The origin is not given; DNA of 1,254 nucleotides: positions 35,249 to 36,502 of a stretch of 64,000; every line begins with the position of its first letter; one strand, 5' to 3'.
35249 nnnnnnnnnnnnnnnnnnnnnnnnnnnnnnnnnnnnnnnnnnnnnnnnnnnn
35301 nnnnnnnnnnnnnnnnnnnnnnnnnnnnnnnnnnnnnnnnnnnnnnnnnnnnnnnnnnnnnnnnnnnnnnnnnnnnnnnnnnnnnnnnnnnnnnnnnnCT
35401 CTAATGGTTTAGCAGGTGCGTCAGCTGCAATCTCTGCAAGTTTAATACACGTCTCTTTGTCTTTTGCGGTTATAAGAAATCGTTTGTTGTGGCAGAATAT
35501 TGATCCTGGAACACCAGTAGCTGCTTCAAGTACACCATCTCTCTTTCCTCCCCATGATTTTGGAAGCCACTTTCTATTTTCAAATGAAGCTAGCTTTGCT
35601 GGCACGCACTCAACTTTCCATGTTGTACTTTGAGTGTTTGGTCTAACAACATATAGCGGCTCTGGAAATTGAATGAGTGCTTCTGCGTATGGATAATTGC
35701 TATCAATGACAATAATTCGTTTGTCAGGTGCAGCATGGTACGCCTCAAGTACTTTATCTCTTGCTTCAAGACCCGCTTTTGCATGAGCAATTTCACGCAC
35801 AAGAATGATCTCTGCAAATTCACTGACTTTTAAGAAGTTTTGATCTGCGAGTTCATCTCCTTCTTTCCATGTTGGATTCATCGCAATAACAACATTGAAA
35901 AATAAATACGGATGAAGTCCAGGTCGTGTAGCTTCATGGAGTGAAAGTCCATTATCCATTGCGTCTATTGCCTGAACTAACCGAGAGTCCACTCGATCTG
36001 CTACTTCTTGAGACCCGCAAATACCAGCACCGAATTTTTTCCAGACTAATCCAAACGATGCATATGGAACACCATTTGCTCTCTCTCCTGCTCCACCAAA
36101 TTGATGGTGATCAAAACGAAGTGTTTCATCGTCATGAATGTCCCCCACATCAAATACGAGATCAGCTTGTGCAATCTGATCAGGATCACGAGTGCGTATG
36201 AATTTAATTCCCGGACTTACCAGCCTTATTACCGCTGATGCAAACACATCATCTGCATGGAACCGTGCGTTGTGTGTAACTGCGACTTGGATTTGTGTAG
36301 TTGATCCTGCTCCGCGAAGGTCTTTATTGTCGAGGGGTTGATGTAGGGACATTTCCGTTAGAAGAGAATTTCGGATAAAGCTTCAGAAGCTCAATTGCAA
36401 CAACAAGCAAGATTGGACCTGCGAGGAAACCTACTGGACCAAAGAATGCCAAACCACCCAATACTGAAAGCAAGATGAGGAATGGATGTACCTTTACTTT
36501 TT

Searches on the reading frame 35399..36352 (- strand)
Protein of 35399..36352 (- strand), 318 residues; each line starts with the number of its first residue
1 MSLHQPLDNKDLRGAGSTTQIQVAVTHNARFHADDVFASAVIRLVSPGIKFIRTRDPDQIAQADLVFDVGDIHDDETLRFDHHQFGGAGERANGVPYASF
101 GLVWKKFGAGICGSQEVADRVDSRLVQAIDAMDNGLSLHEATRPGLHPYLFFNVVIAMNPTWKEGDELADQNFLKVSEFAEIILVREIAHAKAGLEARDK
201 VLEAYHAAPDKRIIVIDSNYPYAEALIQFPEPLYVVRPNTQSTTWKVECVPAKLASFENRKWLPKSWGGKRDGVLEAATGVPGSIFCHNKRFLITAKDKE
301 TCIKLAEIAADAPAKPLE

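Call 71: find_homologous_proteins(query=window:35399-36352:-, max_evalue=1e-60)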
Query window:35399-36352:- (318 aa): 2540 proteins with E <= 1e-60 among 7075 candidates; the best 120 are listed.
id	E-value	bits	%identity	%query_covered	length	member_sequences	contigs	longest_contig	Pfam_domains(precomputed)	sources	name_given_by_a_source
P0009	1.1e-195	667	90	100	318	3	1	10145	PF03690.19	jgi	jgi:uncharacterized UPF0160 family protein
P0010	1.8e-105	371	59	91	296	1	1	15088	PF03690.19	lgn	-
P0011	1.9e-103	364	55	92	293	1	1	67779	PF03690.19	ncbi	-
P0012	4.1e-102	360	57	91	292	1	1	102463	PF03690.19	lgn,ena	-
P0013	4.7e-100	353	55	92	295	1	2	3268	PF03690.19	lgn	-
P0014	1.5e-99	352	56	91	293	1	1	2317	PF03690.19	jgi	jgi:uncharacterized UPF0160 family protein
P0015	4.3e-98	347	56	90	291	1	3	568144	PF03690.19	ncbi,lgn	-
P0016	1.3e-97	345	53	90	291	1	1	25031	PF03690.19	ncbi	-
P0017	5.1e-97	343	55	91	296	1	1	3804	PF03690.19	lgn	-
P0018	9.9e-97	342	55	91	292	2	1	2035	PF03690.19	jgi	-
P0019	1.4e-96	342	52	92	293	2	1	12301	PF03690.19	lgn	-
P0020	9.7e-96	339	55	91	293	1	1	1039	PF03690.19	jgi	-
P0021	4.1e-95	337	53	93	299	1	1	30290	PF03690.19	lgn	-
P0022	3.7e-94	334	54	88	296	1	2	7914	PF03690.19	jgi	jgi:uncharacterized UPF0160 family protein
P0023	4.5e-94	334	54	90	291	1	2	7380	PF03690.19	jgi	jgi:uncharacterized UPF0160 family protein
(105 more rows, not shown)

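Call 72: find_encoding_contigs(protein=P0009, flank=10000, max_places=5)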
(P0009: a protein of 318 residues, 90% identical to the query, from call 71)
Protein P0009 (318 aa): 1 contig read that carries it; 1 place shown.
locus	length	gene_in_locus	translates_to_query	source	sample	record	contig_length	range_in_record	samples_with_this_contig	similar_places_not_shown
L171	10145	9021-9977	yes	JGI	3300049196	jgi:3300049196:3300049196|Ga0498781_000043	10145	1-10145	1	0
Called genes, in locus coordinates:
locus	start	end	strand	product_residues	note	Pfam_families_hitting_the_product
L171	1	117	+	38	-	?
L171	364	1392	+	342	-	PF01565:FAD_binding_4, PF02873:MurB_C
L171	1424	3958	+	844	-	PF07517:SecA_DEAD, PF01043:SecA_PP_bind, PF21090:P-loop_SecA, PF07516:SecA_SW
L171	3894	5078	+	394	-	PF13091:PLDc_2, PF00614:PLDc (faint), PF13091:PLDc_2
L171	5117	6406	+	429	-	PF03952:Enolase_N, PF00113:Enolase_C, PF07476:MAAL_C (weak)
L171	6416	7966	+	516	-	PF01676:Metalloenzyme, PF06415:iPGM_N, PF01663:Phosphodiest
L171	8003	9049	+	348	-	PF01594:AI-2E_transport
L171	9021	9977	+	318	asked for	PF03690:MYG1_exonuc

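Call 73: list_cluster_members(proteins=[P0009])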
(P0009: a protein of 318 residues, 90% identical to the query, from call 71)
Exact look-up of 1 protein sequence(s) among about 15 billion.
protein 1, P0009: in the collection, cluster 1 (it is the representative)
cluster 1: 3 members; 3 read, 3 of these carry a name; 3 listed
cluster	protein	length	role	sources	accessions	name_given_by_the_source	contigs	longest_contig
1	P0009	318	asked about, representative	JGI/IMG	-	uncharacterized UPF0160 family protein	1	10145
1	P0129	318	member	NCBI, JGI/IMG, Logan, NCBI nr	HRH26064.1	MAG TPA: MYG1 family protein [Candidatus Paceibacterota bacterium] | MYG1 family protein [Candidatus Paceibacterota bacterium]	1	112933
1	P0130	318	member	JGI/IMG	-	uncharacterized UPF0160 family protein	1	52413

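Call 77: find_encoding_contigs(protein=P0010, flank=6000, max_places=3)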
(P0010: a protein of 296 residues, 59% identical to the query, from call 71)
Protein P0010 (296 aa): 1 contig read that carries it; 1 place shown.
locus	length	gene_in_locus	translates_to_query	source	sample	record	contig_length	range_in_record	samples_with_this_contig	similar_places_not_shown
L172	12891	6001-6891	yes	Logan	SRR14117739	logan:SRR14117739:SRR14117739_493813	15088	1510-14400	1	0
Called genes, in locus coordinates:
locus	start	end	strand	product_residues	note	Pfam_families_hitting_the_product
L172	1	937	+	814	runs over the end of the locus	?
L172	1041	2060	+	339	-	PF13091:PLDc_2, PF00614:PLDc (faint), PF13091:PLDc_2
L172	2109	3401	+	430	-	PF03952:Enolase_N, PF00113:Enolase_C, PF07476:MAAL_C (faint)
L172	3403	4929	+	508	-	PF01676:Metalloenzyme, PF06415:iPGM_N, PF01663:Phosphodiest (weak)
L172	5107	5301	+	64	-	-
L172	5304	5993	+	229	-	PF01594:AI-2E_transport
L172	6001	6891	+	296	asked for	PF03690:MYG1_exonuc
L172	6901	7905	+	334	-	PF01018:GTP1_OBG, PF01926:MMR_HSR1, PF02421:FeoB_N (weak)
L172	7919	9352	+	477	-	PF02934:GatB_N, PF02637:GatB_Yqey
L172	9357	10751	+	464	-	PF01266:DAO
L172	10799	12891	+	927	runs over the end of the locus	?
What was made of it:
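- The gap is 9 nt in the nearest cassette-free lineage (call 77).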
